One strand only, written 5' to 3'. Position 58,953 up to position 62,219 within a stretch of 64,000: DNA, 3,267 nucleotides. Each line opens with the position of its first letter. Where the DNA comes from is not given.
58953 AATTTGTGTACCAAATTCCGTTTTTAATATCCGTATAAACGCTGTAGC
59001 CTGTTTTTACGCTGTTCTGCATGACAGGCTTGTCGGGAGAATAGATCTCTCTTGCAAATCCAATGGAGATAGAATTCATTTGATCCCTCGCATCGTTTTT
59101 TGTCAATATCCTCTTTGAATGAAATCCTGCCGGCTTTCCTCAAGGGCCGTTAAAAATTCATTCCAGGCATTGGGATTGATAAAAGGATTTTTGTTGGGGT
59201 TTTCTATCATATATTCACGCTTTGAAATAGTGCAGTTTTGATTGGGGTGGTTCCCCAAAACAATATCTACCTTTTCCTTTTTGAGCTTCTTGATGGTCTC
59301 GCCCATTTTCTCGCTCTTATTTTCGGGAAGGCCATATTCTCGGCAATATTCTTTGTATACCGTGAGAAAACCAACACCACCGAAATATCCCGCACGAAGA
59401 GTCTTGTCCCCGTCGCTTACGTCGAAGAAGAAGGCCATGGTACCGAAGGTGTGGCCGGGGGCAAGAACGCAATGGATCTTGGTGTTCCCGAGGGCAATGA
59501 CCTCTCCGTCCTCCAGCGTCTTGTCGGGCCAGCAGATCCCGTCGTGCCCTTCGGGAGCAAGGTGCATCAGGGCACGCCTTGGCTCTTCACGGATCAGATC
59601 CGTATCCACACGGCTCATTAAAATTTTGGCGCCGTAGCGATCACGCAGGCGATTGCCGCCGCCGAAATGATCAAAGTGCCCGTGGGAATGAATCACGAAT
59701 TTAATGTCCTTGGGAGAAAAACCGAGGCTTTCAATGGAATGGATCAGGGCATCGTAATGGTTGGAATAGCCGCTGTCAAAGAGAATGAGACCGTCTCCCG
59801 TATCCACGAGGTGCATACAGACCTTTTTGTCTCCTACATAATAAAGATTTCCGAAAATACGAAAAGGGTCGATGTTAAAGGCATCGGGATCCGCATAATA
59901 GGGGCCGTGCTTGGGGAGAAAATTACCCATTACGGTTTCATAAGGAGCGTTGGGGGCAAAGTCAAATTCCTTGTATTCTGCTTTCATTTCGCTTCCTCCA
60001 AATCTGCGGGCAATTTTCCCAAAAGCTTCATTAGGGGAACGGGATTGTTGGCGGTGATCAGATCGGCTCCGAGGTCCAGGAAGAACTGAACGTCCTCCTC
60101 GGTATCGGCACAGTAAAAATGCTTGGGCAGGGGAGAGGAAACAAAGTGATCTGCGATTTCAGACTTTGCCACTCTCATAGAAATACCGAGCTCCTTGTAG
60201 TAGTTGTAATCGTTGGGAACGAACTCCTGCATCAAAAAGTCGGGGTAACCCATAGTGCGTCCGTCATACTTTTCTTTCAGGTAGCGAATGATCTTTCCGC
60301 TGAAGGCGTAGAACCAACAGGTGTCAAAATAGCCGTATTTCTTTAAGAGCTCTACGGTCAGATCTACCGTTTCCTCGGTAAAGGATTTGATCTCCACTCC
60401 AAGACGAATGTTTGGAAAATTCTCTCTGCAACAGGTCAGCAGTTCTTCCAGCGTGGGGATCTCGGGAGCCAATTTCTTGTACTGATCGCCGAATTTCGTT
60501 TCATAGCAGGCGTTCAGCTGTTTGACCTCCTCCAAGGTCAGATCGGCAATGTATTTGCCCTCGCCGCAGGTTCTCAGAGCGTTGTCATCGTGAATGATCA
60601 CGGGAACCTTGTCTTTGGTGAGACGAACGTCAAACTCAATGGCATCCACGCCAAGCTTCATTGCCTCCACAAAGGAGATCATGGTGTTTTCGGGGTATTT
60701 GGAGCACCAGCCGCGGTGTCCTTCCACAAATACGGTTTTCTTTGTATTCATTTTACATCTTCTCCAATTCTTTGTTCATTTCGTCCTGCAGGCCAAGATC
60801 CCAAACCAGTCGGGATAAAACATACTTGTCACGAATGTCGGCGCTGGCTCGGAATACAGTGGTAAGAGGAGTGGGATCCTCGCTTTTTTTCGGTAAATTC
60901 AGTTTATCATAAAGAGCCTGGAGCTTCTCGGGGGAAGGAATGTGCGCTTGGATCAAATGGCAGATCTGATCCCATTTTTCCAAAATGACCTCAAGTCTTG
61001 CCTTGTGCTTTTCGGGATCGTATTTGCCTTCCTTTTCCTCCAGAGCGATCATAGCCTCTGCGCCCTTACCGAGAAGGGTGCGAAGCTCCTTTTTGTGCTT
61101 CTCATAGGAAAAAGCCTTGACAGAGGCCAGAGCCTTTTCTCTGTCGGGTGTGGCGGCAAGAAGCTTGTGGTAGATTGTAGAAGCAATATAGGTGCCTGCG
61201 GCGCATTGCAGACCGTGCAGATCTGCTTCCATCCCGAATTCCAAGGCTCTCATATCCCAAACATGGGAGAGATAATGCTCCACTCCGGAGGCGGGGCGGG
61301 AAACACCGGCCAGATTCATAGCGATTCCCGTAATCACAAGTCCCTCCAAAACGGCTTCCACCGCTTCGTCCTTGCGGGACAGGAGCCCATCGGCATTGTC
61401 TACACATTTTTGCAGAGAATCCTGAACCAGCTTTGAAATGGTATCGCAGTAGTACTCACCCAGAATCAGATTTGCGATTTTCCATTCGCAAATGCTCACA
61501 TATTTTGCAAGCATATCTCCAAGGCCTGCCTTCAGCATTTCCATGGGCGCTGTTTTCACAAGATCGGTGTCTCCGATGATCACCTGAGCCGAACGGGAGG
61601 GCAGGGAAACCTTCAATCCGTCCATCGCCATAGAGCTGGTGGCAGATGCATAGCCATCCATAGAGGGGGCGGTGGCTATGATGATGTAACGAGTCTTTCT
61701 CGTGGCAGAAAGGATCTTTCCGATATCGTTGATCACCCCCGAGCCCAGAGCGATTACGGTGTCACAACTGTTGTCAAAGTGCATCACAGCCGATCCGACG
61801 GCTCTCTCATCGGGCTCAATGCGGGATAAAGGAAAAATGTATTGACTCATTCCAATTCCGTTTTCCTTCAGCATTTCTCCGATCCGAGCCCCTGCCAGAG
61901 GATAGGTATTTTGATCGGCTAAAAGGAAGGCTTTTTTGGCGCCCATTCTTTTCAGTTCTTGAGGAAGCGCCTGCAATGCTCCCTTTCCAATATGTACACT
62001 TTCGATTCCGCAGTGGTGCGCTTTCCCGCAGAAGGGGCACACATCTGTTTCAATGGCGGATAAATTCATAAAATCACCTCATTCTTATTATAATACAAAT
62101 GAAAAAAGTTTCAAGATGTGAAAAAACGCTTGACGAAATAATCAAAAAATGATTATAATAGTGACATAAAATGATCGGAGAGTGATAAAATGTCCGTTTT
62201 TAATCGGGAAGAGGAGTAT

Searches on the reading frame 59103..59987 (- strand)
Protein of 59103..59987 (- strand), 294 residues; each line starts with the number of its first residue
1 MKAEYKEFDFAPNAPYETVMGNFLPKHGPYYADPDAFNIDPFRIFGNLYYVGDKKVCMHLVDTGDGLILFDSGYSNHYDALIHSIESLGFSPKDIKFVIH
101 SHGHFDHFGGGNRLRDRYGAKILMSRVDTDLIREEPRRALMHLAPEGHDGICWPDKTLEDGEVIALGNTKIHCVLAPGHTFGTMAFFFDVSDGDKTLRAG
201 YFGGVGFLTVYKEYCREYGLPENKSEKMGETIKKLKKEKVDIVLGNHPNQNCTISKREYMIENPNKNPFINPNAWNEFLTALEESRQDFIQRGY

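Call 16: search_protein_families(library=pfam, proteins=[window:59103-59987:-])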
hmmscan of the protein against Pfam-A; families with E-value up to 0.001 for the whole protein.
window:59103-59987:- (294 aa): 3 families
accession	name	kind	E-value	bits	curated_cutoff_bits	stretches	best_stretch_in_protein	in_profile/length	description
PF00753.33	Lactamase_B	-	3.6e-17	63.4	22.7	1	60-178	10-131/196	Metallo-beta-lactamase superfamily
PF19583.5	ODP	-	8.1e-05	23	27.2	1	58-134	5-81/194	ODP family beta lactamase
PF12706.13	Lactamase_B_2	-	0.00038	20.6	27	1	84-132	21-71/200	Beta-lactamase superfamily domain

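Call 37: find_homologous_proteins(query=window:59106-59987:-, max_evalue=1e-40)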
Query window:59106-59987:- (294 aa): 636 proteins with E <= 1e-40 among 1261 candidates; the best 120 are listed.
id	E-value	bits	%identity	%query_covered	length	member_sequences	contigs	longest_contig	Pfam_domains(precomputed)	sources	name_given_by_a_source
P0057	1.1e-205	700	100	100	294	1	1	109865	PF00753.34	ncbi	-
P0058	2.1e-158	545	77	99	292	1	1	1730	PF12706.14,PF19583.6,PF00753.34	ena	-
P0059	4.1e-148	511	73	99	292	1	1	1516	PF12706.14,PF00753.34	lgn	-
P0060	7.3e-145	500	71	99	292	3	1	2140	PF12706.14,PF19583.6,PF00753.34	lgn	-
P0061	5.6e-142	491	69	99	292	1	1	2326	PF19583.6,PF00753.34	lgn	-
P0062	2.4e-141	489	70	97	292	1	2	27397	PF19583.6,PF00753.34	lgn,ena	-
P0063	1.7e-139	482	70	97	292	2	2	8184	PF19583.6,PF00753.34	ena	-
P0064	1.8e-139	482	68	99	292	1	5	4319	PF19583.6,PF00753.34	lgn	-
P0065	6.2e-139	481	71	98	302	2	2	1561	PF00753.34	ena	-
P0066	6.9e-139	480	70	99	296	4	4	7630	PF19583.6,PF00753.34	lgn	-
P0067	3.1e-137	475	69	99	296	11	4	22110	PF19583.6,PF00753.34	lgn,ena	-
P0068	1.3e-136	473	69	97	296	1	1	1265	PF00753.34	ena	-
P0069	1.5e-136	473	68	98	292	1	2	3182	PF00753.34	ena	-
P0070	4.5e-136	471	68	100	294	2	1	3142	PF19583.6,PF00753.34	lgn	-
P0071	8.7e-134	464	67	97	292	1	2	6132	PF00753.34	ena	-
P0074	3.0e-133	462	68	99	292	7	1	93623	PF12706.14,PF00753.34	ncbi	-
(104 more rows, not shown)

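Call 38: find_encoding_contigs(protein=P0057, flank=1500, max_places=2)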
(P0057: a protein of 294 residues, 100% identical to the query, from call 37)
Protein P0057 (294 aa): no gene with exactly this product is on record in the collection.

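Call 39: find_encoding_contigs(protein=P0062, flank=2500, max_places=2)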
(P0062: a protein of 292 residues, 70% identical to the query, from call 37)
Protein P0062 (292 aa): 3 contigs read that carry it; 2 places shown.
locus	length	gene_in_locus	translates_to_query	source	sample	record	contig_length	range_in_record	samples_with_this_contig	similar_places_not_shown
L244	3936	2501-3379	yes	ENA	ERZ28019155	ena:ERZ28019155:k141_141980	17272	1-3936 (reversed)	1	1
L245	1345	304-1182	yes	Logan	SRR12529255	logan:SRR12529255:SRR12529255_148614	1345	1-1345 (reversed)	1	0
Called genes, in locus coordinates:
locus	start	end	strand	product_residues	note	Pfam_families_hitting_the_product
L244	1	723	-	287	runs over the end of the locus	PF02311:AraC_binding (weak), PF07883:Cupin_2 (weak), PF00165:HTH_AraC, PF12833:HTH_18, PF00165:HTH_AraC (weak)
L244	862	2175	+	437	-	PF07287:AtuA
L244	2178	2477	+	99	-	PF14330:DUF4387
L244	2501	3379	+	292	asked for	PF00753:Lactamase_B, PF19583:ODP (faint)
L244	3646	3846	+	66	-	-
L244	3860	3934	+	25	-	?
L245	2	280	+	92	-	?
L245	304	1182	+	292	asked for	PF00753:Lactamase_B, PF19583:ODP (faint)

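Call 40: find_encoding_contigs(protein=P0074, flank=2500, max_places=2)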
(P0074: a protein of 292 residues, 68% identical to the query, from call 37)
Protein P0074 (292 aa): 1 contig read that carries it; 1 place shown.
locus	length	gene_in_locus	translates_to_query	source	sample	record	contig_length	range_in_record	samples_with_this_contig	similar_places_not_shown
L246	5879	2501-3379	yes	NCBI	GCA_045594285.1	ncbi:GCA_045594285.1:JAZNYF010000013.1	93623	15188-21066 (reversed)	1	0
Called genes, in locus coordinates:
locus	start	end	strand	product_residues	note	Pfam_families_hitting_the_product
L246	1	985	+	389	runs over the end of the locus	PF00155:Aminotran_1_2, PF01212:Beta_elim_lyase (weak), PF01053:Cys_Met_Meta_PP (weak)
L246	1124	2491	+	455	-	PF13440:Polysacc_synt_3 (faint), PF01554:MatE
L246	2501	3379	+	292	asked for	PF00753:Lactamase_B, PF12706:Lactamase_B_2 (weak)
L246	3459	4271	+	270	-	PF00924:MS_channel_2nd, PF21082:MS_channel_3rd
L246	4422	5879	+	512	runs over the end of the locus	PF07556:DUF1538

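Call 44: list_cluster_members(proteins=[P0057])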
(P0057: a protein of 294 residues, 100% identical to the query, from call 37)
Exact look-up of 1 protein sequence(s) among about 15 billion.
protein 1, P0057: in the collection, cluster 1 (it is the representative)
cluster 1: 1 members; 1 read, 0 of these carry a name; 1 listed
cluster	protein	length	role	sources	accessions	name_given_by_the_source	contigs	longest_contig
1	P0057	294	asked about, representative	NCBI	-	-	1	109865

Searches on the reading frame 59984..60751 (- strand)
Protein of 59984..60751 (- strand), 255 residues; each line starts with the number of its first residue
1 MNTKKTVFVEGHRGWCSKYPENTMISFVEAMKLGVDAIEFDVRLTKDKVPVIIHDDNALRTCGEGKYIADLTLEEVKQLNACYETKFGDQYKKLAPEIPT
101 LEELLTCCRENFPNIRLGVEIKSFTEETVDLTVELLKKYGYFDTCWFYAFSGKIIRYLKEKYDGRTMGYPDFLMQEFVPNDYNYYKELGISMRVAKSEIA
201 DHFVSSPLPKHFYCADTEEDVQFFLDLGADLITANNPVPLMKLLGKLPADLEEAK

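Call 16: search_protein_families(library=pfam, proteins=[window:59984-60751:-])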
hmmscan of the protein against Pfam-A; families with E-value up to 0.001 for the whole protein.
window:59984-60751:- (255 aa): 1 family
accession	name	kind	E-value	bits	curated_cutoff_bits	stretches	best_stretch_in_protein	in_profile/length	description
PF03009.23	GDPD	-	2.8e-30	106.7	23.6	1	12-237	1-242/244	Glycerophosphoryl diester phosphodiesterase family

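Call 80: find_encoding_contigs(protein=window:59984-60751:-, flank=3000, max_places=6)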
Protein window:59984-60751:- (255 aa): no gene with exactly this product is on record in the collection.
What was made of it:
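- Tried and rejected: The window's own contig could not be retrieved through three proteins (calls 38, 44, 80).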

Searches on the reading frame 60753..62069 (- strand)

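Call 16: search_protein_families(library=pfam, proteins=[window:60753-62069:-])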
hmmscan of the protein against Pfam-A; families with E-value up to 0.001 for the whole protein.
window:60753-62069:- (438 aa): 2 families
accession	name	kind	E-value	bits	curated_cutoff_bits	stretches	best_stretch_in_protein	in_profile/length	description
PF13685.12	Fe-ADH_2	-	2.1e-29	102.9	28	1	27-175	2-149/149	Iron-containing alcohol dehydrogenase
PF00465.25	Fe-ADH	-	1.9e-11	44.3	31.3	1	25-125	4-104/168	Iron-containing alcohol dehydrogenase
